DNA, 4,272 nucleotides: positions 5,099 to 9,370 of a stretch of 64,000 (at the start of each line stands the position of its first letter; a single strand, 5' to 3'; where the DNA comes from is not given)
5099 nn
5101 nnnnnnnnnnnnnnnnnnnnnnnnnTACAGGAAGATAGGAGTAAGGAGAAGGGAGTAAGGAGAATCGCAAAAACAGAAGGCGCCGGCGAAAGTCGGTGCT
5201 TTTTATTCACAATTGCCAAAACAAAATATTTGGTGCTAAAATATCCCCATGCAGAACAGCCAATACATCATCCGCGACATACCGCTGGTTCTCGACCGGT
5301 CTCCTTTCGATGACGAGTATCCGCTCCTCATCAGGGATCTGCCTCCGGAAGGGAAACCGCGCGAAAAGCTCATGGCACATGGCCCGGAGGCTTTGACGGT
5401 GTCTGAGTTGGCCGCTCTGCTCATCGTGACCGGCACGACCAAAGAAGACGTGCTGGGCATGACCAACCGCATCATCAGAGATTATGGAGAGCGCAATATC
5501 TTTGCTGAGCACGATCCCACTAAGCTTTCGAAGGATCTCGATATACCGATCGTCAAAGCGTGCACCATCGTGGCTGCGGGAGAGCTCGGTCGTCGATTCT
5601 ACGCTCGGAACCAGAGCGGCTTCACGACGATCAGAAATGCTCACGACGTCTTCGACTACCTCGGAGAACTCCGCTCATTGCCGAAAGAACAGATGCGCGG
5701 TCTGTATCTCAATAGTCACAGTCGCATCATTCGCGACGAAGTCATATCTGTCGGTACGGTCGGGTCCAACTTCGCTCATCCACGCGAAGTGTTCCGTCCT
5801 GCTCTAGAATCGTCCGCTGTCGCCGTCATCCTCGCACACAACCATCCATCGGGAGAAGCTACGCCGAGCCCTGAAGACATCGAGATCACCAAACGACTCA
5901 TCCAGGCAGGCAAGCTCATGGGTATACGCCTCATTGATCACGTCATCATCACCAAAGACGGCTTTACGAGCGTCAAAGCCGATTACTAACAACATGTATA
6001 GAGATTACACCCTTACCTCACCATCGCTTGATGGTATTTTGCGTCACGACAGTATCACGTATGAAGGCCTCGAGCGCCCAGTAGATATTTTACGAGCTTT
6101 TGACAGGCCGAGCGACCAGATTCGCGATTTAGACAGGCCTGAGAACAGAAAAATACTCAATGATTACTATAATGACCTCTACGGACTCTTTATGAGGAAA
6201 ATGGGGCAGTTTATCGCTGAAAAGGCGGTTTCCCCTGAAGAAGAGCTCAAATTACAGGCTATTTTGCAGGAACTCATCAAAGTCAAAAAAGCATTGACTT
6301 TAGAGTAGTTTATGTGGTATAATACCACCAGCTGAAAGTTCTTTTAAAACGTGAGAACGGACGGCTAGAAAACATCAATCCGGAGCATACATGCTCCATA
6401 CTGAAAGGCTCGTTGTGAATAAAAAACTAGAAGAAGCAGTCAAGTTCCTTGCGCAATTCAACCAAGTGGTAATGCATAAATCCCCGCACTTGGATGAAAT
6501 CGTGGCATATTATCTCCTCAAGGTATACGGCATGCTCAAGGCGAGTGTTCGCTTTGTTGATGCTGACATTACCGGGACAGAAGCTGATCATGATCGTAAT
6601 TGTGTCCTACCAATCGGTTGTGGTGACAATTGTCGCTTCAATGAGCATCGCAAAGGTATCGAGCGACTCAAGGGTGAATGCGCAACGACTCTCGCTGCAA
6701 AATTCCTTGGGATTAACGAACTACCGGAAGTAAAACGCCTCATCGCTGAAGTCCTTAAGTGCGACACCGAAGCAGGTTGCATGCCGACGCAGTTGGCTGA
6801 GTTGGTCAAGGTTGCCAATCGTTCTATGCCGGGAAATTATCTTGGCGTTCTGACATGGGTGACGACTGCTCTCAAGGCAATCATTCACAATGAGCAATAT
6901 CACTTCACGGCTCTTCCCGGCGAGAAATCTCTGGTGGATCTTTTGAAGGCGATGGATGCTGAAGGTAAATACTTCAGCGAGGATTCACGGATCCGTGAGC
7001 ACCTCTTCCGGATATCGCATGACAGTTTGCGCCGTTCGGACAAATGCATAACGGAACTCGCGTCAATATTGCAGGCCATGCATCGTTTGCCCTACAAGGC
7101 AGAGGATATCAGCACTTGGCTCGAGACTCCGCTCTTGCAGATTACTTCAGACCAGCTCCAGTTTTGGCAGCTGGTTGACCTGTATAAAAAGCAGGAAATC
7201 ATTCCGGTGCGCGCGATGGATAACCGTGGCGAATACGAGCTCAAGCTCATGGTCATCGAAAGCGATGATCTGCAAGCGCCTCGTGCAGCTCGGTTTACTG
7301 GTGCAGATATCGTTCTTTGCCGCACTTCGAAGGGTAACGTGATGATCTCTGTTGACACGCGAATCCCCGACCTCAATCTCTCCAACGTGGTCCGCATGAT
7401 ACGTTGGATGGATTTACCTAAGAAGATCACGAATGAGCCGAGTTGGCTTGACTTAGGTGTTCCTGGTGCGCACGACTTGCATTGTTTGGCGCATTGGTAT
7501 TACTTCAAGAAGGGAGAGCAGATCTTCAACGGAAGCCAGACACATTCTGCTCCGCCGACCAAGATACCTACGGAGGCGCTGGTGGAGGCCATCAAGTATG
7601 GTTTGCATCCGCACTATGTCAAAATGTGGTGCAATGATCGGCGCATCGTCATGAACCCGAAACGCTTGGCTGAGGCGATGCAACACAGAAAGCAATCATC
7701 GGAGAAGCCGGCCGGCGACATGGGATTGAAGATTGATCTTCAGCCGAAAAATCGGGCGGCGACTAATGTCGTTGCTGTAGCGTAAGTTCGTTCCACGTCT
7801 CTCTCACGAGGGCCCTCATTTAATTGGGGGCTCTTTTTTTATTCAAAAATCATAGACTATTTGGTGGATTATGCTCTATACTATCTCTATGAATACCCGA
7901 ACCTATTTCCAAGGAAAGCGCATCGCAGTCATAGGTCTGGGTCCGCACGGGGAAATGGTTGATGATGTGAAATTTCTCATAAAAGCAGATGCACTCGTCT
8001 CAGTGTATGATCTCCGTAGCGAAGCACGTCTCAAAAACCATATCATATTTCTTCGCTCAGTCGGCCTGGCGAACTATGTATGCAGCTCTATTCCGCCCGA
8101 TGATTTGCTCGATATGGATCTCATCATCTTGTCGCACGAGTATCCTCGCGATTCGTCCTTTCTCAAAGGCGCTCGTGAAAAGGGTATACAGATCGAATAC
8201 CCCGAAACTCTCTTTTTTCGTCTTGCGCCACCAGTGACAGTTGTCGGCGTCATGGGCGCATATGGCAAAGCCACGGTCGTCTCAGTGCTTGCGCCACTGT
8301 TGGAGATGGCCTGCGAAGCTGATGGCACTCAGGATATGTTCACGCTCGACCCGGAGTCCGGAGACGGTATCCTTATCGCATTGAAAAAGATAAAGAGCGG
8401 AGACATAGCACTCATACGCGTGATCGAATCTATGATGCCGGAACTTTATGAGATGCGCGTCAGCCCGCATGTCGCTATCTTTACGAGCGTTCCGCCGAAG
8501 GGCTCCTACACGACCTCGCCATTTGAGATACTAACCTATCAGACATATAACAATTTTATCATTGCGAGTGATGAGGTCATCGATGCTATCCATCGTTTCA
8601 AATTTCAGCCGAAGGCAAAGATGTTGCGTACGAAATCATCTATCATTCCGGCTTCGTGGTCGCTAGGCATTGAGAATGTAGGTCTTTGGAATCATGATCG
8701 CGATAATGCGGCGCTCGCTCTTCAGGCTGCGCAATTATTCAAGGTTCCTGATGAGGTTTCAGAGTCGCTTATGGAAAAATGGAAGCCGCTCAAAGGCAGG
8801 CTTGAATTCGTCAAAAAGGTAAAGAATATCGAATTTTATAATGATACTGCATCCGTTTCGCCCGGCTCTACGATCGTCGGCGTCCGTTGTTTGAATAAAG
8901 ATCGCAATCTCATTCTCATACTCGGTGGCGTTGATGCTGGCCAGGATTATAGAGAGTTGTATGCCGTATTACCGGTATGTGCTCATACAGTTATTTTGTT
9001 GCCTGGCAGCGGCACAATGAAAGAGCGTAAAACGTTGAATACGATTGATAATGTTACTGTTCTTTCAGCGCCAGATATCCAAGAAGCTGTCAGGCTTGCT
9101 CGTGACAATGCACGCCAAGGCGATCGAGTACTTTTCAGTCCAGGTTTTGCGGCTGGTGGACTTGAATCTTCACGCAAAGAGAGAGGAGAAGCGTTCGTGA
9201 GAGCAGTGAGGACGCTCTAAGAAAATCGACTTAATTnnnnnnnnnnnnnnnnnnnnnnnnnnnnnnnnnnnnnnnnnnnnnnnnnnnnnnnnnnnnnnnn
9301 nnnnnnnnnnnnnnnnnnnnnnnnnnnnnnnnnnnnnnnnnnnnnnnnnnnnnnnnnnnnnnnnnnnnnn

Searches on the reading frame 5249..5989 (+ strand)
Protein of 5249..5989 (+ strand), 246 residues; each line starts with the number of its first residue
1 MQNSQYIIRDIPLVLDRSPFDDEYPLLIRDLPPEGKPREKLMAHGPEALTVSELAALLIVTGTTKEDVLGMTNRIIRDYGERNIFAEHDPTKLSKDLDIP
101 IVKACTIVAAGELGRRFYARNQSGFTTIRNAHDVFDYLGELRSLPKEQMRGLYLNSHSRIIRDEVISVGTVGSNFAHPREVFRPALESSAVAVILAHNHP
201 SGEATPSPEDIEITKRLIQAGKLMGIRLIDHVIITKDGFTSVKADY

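Call 17: search_protein_families(library=pfam, proteins=[window:5249-5989:+])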
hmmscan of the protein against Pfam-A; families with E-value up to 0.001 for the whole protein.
window:5249-5989:+ (246 aa): 2 families
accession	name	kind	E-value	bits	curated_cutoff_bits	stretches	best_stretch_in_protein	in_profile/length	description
PF04002.20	RadC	-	1.1e-40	138.8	22.1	1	128-243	1-117/121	RadC-like JAB domain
PF20582.4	UPF0758_N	-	2.5e-13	50.3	27.1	1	28-94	1-66/77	UPF0758 N-terminal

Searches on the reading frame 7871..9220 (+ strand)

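Call 17: search_protein_families(library=pfam, proteins=[window:7871-9220:+])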
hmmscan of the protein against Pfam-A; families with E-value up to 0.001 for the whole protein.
window:7871-9220:+ (449 aa): 2 families
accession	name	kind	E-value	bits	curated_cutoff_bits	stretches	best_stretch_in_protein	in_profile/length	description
PF02875.26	Mur_ligase_C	-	2.9e-09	38.3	28.4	1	309-424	1-125/127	Mur ligase, glutamate ligase domain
PF21799.2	MurD-like_N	-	0.00015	22.4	27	1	16-108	1-86/88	Mur ligase MurD-like, N-terminal domain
